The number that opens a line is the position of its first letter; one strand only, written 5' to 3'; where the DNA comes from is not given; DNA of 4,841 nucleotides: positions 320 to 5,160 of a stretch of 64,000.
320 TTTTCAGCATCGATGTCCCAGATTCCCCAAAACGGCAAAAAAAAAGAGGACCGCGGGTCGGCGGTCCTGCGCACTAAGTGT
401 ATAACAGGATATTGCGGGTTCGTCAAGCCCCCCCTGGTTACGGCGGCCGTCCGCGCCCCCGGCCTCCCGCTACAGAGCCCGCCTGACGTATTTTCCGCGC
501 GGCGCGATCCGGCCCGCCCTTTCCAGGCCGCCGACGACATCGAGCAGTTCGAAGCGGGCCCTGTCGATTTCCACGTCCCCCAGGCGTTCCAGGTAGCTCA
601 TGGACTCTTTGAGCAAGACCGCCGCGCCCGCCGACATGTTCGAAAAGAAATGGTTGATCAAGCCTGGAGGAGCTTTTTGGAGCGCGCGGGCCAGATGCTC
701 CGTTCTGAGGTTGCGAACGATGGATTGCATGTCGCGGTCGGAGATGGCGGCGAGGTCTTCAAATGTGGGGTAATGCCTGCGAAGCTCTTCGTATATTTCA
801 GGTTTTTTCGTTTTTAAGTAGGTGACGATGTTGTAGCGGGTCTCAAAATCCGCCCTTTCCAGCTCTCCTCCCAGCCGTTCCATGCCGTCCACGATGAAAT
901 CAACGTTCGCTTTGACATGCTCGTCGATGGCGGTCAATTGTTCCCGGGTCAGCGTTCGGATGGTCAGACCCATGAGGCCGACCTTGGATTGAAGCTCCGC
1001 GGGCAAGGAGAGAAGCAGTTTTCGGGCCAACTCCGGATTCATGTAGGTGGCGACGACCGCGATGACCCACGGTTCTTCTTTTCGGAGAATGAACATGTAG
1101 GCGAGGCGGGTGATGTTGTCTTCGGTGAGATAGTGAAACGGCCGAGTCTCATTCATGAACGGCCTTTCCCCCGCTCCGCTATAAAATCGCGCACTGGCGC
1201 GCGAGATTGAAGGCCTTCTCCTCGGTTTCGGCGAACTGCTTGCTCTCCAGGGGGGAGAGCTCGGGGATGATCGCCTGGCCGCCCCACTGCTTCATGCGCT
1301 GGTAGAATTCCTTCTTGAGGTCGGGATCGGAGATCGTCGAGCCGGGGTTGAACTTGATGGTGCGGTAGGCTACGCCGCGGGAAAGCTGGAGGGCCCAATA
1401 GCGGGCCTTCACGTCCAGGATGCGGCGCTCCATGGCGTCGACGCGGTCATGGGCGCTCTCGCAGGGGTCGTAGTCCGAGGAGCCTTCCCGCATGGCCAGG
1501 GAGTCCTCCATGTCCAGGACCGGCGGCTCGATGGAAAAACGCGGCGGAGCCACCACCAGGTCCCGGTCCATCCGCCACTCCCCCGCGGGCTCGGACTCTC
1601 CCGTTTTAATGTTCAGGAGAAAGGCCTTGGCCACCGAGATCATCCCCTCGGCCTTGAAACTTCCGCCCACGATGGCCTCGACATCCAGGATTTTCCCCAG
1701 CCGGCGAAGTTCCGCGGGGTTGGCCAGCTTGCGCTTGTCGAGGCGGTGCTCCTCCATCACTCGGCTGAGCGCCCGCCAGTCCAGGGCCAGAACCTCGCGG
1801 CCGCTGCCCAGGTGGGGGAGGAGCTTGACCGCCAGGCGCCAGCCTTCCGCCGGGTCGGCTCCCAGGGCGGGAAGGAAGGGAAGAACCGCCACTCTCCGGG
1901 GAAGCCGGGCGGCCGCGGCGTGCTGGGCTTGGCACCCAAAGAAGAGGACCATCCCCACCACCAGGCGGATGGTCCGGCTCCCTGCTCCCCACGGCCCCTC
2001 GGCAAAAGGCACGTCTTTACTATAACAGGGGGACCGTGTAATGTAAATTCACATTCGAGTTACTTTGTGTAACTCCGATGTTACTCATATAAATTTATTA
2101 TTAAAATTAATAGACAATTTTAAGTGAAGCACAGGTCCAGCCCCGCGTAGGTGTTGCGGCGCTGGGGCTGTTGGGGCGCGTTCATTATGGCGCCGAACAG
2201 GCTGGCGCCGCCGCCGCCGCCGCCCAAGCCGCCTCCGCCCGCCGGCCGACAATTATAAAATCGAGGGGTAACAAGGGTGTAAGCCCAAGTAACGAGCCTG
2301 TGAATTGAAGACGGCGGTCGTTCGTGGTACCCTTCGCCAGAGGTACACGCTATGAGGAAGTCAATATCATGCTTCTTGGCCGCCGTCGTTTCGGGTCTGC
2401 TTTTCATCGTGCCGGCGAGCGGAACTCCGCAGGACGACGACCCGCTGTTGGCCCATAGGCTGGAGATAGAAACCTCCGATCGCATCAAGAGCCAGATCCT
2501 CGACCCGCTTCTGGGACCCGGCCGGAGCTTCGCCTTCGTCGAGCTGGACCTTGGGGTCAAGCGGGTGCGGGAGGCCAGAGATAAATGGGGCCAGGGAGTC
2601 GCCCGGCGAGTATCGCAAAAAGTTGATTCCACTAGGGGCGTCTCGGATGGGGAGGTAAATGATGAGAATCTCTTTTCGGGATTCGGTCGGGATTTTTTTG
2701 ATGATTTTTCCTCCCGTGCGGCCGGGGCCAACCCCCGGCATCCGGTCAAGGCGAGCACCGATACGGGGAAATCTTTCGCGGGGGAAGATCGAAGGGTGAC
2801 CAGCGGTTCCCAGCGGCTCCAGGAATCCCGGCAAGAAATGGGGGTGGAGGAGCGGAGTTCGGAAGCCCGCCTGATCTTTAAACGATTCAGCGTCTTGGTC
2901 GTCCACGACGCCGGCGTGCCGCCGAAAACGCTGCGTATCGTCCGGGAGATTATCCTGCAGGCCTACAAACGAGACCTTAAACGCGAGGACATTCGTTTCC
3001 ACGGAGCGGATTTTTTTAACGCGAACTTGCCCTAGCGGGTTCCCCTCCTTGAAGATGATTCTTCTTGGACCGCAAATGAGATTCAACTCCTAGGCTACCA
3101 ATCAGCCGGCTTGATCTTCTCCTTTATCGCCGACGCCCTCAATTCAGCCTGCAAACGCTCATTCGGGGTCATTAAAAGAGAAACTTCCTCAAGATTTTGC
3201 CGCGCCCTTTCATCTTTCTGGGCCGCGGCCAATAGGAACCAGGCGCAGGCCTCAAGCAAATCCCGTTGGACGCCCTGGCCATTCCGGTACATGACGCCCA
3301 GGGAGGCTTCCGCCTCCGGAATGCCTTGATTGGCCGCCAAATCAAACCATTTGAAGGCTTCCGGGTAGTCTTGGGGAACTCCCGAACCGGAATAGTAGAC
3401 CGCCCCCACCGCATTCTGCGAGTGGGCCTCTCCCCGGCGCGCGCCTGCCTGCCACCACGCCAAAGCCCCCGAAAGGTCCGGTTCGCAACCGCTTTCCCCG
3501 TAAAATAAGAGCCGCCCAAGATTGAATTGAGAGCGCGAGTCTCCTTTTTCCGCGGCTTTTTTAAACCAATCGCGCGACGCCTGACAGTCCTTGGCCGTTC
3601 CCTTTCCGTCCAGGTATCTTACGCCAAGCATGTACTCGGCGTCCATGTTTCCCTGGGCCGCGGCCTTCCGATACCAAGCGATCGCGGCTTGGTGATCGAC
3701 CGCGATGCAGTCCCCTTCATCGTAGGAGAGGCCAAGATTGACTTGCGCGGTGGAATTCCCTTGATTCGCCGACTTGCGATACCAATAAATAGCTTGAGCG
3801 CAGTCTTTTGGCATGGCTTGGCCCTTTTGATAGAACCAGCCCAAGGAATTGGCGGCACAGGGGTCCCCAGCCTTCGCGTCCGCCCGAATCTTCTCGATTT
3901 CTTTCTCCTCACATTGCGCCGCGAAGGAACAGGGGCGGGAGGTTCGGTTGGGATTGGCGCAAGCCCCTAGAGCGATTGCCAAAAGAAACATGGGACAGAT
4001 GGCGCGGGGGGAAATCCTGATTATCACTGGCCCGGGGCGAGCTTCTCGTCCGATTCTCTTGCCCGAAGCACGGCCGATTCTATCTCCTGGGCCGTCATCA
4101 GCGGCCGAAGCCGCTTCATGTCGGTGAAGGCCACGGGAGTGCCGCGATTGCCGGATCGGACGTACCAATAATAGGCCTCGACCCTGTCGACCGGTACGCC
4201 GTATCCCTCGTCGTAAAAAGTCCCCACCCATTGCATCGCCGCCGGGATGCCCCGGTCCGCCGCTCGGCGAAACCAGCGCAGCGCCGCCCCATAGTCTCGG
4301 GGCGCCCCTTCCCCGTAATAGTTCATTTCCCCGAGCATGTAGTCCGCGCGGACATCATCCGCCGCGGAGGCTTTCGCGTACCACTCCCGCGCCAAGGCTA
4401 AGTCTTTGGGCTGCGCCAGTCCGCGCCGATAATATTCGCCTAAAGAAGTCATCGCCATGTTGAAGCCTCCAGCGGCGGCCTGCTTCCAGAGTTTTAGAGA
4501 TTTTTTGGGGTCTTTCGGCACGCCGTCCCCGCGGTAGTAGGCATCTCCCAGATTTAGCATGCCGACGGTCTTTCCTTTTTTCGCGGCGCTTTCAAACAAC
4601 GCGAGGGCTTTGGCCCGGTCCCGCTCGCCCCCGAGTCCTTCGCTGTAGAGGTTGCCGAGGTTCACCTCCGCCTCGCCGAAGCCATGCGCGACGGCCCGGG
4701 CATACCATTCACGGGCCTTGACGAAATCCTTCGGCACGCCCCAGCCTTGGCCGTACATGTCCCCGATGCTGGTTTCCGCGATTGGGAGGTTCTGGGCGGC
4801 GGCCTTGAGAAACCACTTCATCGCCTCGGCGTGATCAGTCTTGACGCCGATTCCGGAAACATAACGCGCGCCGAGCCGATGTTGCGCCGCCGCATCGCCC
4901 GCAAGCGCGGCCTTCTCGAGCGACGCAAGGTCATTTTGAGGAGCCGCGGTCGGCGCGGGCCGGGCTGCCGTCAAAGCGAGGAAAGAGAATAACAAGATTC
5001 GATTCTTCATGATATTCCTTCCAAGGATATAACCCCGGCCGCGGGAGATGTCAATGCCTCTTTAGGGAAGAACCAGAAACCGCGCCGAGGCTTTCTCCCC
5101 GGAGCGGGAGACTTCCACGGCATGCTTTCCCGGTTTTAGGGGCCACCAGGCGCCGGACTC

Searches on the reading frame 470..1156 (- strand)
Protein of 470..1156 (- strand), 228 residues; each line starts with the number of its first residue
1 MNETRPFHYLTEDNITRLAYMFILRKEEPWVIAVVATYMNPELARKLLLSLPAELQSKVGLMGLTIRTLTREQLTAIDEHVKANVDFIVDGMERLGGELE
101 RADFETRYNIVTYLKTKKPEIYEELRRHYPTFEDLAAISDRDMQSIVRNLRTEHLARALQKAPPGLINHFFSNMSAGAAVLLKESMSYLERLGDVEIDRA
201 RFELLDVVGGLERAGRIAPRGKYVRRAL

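Call 46: search_protein_families(library=pfam, proteins=[window:470-1156:-], max_evalue=0.0001)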
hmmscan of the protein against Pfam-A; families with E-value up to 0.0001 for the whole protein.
window:470-1156:- (228 aa): 3 families
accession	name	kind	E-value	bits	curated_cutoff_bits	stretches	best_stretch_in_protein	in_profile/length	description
PF01706.21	FliG_C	-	1.1e-21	77.6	23.3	1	114-217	3-106/108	FliG C-terminal domain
PF14841.11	FliG_M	-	6.2e-07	30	25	1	23-83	7-67/76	FliG middle domain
PF03448.22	MgtE_N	-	3.3e-05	24.8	25.9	0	99-190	10-101/102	MgtE intracellular N domain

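Call 84: find_encoding_contigs(protein=window:470-1156:-, flank=10000, max_places=10)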
Protein window:470-1156:- (228 aa): 4 contigs read that carry it; 3 places shown.
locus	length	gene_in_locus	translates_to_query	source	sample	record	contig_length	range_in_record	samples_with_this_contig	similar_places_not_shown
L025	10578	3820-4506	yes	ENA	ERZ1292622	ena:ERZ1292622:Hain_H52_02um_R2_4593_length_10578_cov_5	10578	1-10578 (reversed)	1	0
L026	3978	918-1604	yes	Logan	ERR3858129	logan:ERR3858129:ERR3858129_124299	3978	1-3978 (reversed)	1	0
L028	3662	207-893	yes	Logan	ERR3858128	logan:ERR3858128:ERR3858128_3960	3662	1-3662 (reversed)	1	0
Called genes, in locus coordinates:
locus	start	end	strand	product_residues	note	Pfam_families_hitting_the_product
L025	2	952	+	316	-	?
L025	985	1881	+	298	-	-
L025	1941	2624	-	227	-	-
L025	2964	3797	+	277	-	-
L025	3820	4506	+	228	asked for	PF14841:FliG_M (weak), PF01706:FliG_C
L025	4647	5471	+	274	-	PF01210:NAD_Gly3P_dh_N (weak), PF02558:ApbA, PF03446:NAD_binding_2, PF03807:F420_oxidored, PF14748:P5CR_dimer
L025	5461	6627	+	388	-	PF01612:DNA_pol_A_exo1, PF00570:HRDC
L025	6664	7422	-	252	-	PF03544:TonB_C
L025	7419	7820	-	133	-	PF02472:ExbD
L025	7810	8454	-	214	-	PF01618:MotA_ExbB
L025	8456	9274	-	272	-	PF13646:HEAT_2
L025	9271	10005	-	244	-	PF02985:HEAT (faint), PF13646:HEAT_2, PF03130:HEAT_PBS (faint), PF13646:HEAT_2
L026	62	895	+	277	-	-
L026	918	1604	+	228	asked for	PF14841:FliG_M (weak), PF01706:FliG_C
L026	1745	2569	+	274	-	PF01210:NAD_Gly3P_dh_N (weak), PF02558:ApbA, PF03446:NAD_binding_2, PF03807:F420_oxidored, PF14748:P5CR_dimer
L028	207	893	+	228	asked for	PF14841:FliG_M (weak), PF01706:FliG_C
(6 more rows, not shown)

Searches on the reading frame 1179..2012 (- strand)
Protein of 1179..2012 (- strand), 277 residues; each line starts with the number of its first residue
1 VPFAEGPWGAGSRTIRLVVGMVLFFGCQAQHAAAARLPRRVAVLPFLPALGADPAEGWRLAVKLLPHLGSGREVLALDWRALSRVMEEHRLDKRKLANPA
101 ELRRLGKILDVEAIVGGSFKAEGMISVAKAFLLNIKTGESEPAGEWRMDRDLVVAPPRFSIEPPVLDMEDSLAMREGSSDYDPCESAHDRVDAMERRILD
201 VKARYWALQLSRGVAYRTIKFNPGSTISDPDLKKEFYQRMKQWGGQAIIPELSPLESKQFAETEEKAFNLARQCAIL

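Call 46: search_protein_families(library=pfam, proteins=[window:1179-2012:-], max_evalue=0.0001)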
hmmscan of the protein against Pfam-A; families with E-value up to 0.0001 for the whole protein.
window:1179-2012:- (277 aa): 0 families

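Call 77: find_encoding_contigs(protein=window:1179-2012:-, flank=10000, max_places=3)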
Protein window:1179-2012:- (277 aa): 4 contigs read that carry it; 3 places shown.
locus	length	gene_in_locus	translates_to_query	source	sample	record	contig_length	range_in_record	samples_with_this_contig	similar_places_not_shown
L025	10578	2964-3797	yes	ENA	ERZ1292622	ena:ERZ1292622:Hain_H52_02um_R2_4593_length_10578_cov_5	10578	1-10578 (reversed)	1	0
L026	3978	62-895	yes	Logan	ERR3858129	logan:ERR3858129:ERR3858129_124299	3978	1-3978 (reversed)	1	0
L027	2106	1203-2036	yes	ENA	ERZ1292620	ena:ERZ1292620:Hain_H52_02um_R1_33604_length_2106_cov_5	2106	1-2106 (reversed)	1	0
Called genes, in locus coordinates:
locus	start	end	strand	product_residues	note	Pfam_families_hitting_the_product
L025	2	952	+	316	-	?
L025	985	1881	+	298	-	-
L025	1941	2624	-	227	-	-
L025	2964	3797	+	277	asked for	-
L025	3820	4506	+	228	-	PF14841:FliG_M (weak), PF01706:FliG_C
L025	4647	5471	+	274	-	PF01210:NAD_Gly3P_dh_N (weak), PF02558:ApbA, PF03446:NAD_binding_2, PF03807:F420_oxidored, PF14748:P5CR_dimer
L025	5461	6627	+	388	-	PF01612:DNA_pol_A_exo1, PF00570:HRDC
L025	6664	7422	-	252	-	PF03544:TonB_C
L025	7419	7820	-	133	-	PF02472:ExbD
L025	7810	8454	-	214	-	PF01618:MotA_ExbB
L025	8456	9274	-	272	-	PF13646:HEAT_2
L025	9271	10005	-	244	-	PF02985:HEAT (faint), PF13646:HEAT_2, PF03130:HEAT_PBS (faint), PF13646:HEAT_2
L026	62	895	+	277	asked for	-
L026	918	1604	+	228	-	PF14841:FliG_M (weak), PF01706:FliG_C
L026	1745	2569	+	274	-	PF01210:NAD_Gly3P_dh_N (weak), PF02558:ApbA, PF03446:NAD_binding_2, PF03807:F420_oxidored, PF14748:P5CR_dimer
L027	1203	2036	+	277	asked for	-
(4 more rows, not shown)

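Call 81: search_protein_families(library=pfam, proteins=[L025:10196-10576:+], max_evalue=0.01)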
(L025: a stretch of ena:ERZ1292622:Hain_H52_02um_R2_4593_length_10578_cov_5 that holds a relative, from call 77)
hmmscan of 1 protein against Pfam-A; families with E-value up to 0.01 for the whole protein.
L025:10196-10576:+ (127 aa): 1 family
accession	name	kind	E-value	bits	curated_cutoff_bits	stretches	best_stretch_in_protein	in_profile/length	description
PF01797.21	Y1_Tnp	-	5.9e-12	46.2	23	1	13-121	6-119/121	Transposase IS200 like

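Call 82: search_protein_families(library=ncbifam, proteins=[L025:10196-10576:+], max_evalue=0.01)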
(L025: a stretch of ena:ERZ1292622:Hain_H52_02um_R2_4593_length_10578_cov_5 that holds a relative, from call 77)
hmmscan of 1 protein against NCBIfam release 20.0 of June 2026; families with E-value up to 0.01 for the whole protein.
L025:10196-10576:+ (127 aa): 1 family
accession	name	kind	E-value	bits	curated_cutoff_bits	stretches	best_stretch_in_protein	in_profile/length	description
NF047646.1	REP_Tyr_transpos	equivalog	6e-18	65.1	80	1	4-127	2-134/146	REP-associated tyrosine transposase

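Call 83: search_solved_structures(query=L025:10196-10576:+, max_evalue=0.01, show_alignments=2)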
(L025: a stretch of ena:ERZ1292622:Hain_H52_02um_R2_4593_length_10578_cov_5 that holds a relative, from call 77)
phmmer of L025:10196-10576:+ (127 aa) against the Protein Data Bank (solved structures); distinct sequences matched with E-value up to 0.01: 1.
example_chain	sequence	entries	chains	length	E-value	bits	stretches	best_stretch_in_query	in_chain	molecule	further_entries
4er8_A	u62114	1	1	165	0.0016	21.7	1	7-126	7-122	TnpArep for protein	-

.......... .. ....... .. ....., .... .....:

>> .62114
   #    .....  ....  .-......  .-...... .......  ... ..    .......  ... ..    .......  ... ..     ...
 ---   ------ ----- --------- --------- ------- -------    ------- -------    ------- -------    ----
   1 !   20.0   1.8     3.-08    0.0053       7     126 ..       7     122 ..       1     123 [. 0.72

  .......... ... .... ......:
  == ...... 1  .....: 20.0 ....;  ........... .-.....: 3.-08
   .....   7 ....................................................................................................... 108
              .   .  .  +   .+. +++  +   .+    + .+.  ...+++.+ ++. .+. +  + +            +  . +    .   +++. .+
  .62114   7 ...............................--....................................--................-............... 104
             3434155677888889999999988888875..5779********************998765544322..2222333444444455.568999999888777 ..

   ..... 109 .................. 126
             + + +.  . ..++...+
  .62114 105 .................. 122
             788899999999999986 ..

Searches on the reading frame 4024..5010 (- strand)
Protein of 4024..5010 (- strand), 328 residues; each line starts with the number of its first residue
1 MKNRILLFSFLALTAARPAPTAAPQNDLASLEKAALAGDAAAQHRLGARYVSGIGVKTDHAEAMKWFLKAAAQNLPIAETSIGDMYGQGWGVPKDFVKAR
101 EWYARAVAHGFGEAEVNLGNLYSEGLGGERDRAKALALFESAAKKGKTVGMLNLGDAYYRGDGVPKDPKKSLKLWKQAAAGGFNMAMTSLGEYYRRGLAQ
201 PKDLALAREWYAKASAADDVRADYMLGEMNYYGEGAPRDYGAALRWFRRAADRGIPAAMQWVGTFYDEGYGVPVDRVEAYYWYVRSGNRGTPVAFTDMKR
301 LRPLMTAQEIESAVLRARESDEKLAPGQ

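Call 46: search_protein_families(library=pfam, proteins=[window:4024-5010:-], max_evalue=0.0001)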
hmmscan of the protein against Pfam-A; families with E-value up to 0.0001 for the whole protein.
window:4024-5010:- (328 aa): 1 family
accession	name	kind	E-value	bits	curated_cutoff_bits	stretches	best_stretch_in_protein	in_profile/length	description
PF08238.18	Sel1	-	9.6e-56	184.7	30.7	6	221-254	2-35/36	Sel1 repeat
